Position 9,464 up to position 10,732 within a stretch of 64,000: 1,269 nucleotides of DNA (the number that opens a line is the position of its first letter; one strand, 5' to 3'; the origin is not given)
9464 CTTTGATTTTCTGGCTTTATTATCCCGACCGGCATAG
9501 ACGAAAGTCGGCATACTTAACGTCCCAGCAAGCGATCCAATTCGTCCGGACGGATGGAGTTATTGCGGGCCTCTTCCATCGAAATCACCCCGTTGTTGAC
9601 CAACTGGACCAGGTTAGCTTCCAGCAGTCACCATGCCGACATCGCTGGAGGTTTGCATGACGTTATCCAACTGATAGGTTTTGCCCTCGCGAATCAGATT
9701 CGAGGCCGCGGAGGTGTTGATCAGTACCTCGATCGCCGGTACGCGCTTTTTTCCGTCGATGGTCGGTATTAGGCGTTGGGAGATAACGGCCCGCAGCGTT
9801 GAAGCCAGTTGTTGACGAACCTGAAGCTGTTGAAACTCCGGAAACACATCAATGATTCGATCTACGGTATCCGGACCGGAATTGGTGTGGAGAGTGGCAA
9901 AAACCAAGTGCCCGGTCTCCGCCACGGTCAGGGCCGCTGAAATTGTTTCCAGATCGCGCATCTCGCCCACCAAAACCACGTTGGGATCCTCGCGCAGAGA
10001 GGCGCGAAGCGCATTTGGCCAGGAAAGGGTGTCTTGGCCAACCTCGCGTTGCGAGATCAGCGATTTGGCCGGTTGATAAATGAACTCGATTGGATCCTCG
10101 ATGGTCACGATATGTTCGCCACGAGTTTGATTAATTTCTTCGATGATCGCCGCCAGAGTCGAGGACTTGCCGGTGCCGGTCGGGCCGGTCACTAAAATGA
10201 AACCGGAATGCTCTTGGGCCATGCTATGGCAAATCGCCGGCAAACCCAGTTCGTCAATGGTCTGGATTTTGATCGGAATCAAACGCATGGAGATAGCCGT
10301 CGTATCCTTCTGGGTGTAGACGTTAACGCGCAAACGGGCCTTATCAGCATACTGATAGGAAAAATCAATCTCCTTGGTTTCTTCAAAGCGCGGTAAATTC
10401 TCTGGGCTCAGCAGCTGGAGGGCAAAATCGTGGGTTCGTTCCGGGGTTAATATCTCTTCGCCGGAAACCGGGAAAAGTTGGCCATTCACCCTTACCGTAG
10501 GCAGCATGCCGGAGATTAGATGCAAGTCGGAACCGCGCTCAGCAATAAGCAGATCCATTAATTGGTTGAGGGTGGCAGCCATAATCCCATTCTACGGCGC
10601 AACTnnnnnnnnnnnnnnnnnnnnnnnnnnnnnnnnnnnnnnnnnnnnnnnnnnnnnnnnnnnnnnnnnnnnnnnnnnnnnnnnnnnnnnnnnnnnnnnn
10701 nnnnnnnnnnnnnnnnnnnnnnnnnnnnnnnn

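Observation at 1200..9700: About 30 single-nucleotide frame disruptions packed into 8.5 kb of pilus genes, while pilB and two orphan genes stay intact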

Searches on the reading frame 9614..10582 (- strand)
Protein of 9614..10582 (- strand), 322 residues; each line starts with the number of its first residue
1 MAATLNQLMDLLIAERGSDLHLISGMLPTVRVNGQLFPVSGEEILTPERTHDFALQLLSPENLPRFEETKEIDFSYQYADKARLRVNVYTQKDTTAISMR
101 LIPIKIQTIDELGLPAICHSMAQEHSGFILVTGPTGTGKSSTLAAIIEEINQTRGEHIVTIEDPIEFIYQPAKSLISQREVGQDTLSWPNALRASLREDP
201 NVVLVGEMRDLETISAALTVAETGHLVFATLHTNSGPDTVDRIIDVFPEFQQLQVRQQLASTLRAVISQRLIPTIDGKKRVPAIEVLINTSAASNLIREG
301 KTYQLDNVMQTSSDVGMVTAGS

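Call 6: find_related_loci(query=window:9614-10582:-, collection=genome_contigs, flank=10000)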
Query window:9614-10582:- (322 aa) in genome_contigs; peptide patterns used: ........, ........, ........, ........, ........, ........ (x = any residue, [..] = any of these).
599 stretches matched a pattern (row limit reached: there are more); 541 encode a relative of the query (tblastn E <= 1e-3); the best 80 are kept; 80 distinct loci.
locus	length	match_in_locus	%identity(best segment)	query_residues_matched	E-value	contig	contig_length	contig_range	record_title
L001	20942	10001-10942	62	4-318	5e-126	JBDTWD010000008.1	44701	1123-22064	MAG: Candidatus Woesebacteria bacterium isolate cluster3_bin.83 NODE_2080_length_44701_cov_11.811876, whole genome shotg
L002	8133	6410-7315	62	17-319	1e-120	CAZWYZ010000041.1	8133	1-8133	MAG TPA_asm: uncultured Pseudomonadales bacterium isolate SRP286056_co1_495 genome assembly, contig: NODE_11834_length_8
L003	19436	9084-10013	57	8-318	4e-117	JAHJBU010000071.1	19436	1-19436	MAG: Patescibacteria group bacterium isolate Modern_marine.mb.272 Modern_marine.mb.272_k141_1683069, whole genome shotgu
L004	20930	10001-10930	55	8-318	2e-115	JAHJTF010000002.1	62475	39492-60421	MAG: Patescibacteria group bacterium isolate OS_PC_MetaG.mb.40 OS_PC_MetaG.mb.40_k141_24973, whole genome shotgun sequen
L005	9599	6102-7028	57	9-318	5e-114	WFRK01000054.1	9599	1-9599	MAG: Candidatus Microgenomates bacterium isolate S014_60 k151_63340, whole genome shotgun sequence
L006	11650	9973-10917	57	4-318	2e-113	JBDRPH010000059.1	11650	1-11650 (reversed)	MAG: Candidatus Paceibacterota bacterium isolate MEGAHIT-group-2.107 k141_1357188, whole genome shotgun sequence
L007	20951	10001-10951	57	1-318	4e-113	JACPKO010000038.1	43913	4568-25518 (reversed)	MAG: Candidatus Daviesbacteria bacterium isolate NC_groundwater_496_Ag_S-0.1um_39_16 S35_SO-1_scaffold_171994, whole gen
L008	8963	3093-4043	56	1-318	2e-111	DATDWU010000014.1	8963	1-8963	MAG TPA_asm: Patescibacteria group bacterium isolate SMAG_U8120 k141_500385, whole genome shotgun sequence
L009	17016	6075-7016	53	5-319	3e-110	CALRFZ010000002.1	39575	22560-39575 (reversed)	MAG: Candidatus Staskawiczbacteria bacterium isolate Ike-100m-1 genome assembly, contig: Ike-100-c318, whole genome shot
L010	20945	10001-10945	54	3-318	2e-109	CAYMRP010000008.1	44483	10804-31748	MAG TPA_asm: uncultured Gammaproteobacteria bacterium isolate SRP286056_co1_76 genome assembly, contig: NODE_834_length_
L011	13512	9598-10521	55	8-316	7e-109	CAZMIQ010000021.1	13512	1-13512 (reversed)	MAG TPA_asm: uncultured Pseudomonadales bacterium isolate SRP241326_co1_242 genome assembly, contig: NODE_6302_length_13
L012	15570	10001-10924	55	8-316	7e-109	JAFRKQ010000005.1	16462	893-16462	Bacterium isolate RGIG2556 Goat_Jejunum.Co__c215442, whole genome shotgun sequence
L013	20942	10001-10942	54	2-317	1e-108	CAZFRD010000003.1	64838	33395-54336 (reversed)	MAG TPA_asm: uncultured Pseudomonadales bacterium isolate SRP192515_co1_183 genome assembly, contig: NODE_287_length_648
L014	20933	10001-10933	54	7-318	9e-109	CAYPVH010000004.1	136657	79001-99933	MAG TPA_asm: uncultured Gammaproteobacteria bacterium isolate binchicken_co154_439 genome assembly, contig: NODE_64_leng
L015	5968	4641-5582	52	4-318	4e-108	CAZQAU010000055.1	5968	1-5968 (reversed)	MAG TPA_asm: uncultured Gammaproteobacteria bacterium isolate SRP292972_co1_101 genome assembly, contig: NODE_5364_lengt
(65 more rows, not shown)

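Call 9: find_related_loci(query=window:9614-10582:-, collection=metagenome_contigs, flank=10000)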
Query window:9614-10582:- (322 aa) in metagenome_contigs; peptide patterns used: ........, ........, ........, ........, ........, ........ (x = any residue, [..] = any of these).
600 stretches matched a pattern (row limit reached: there are more); 545 encode a relative of the query (tblastn E <= 1e-3); the best 80 are kept; 80 distinct loci.
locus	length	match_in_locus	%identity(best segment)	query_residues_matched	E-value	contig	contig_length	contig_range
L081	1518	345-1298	62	1-318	2e-143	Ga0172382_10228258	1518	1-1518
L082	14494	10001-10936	58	5-317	2e-124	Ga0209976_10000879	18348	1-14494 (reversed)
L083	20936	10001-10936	58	5-317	4e-124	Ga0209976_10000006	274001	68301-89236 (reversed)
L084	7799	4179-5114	58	5-317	3e-121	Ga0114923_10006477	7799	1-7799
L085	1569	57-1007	56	1-318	1e-128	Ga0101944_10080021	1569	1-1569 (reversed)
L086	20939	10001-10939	56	5-318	9e-118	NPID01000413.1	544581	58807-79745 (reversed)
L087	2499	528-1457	57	8-318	2e-123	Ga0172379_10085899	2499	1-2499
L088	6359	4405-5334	57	8-318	3e-117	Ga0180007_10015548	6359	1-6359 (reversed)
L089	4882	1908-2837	57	8-318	7e-118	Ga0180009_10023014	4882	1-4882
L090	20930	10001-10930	55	8-318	1e-115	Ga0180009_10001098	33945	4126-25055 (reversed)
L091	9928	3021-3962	61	4-319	1e-115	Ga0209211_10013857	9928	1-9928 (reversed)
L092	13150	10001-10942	61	4-319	2e-115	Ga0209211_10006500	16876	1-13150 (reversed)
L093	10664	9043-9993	55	1-318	1e-114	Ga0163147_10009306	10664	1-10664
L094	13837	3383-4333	55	1-318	1e-114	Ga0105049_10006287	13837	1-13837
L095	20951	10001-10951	56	2-318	1e-112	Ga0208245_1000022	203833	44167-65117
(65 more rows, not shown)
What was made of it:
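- Tried and rejected: Public genome and metagenome scans with PilT (calls 6, 9).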

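Call 10: list_cluster_members(proteins=[window:9614-10582:-, window:18407-19918:-, window:16886-18394:-, window:41766-44051:+, window:53272-55593:+, window:4057-4557:-, window:1385-1753:-, window:24111-25646:+, window:37002-38135:+, window:7915-8256:-])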
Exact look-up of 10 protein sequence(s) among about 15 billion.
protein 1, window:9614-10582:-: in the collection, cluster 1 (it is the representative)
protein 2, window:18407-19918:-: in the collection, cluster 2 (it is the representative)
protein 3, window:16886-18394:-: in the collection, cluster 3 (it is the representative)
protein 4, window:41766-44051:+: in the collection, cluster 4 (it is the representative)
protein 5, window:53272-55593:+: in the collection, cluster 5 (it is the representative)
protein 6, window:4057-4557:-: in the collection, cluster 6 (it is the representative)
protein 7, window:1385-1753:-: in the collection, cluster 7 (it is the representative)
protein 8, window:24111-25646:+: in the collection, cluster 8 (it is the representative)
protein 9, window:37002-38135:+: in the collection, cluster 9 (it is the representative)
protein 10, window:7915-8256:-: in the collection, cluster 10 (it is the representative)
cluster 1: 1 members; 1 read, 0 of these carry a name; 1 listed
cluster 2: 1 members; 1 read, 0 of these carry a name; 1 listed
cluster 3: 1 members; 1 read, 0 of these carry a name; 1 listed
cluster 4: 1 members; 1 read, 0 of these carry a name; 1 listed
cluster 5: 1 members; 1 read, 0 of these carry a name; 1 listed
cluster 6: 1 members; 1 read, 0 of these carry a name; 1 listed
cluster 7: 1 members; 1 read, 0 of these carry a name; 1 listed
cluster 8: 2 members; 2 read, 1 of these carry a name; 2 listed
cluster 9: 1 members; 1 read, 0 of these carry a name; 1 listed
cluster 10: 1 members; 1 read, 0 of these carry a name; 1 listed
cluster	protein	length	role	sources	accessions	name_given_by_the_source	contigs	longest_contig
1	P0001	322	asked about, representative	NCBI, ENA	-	-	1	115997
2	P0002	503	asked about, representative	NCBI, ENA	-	-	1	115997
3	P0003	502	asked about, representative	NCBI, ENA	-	-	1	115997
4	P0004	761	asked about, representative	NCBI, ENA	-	-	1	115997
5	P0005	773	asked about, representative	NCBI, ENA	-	-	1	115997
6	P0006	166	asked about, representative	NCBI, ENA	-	-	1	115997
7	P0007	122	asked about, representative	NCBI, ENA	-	-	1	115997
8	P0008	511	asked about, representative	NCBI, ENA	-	-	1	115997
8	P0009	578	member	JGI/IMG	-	CTP synthase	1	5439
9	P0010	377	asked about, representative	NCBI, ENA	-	-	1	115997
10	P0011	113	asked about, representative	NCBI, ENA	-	-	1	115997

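Call 11: find_encoding_contigs(protein=window:9614-10582:-, flank=10000, max_places=4)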
Protein window:9614-10582:- (322 aa): no gene with exactly this product is on record in the collection.
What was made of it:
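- On Assembly/consensus indel artefact: The source contig could not be fetched (call 11).
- Tried and rejected: This failed (call 11).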

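Call 12: find_encoding_contigs(protein=P0009, flank=6000, max_places=4)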
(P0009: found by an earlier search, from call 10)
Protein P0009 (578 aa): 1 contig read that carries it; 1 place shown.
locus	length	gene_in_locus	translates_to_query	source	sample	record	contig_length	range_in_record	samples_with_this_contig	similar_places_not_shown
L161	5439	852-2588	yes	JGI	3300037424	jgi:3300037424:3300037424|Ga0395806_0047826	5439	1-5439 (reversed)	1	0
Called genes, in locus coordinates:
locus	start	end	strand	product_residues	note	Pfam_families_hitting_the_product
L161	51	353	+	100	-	-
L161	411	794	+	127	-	-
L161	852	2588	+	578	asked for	PF06418:CTP_synth_N, PF00117:GATase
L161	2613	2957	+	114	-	PF01245:Ribosomal_L19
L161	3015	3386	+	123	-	PF02021:UPF0102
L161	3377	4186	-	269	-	PF02096:60KD_IMP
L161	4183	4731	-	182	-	PF01467:CTP_transf_like (weak)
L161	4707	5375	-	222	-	-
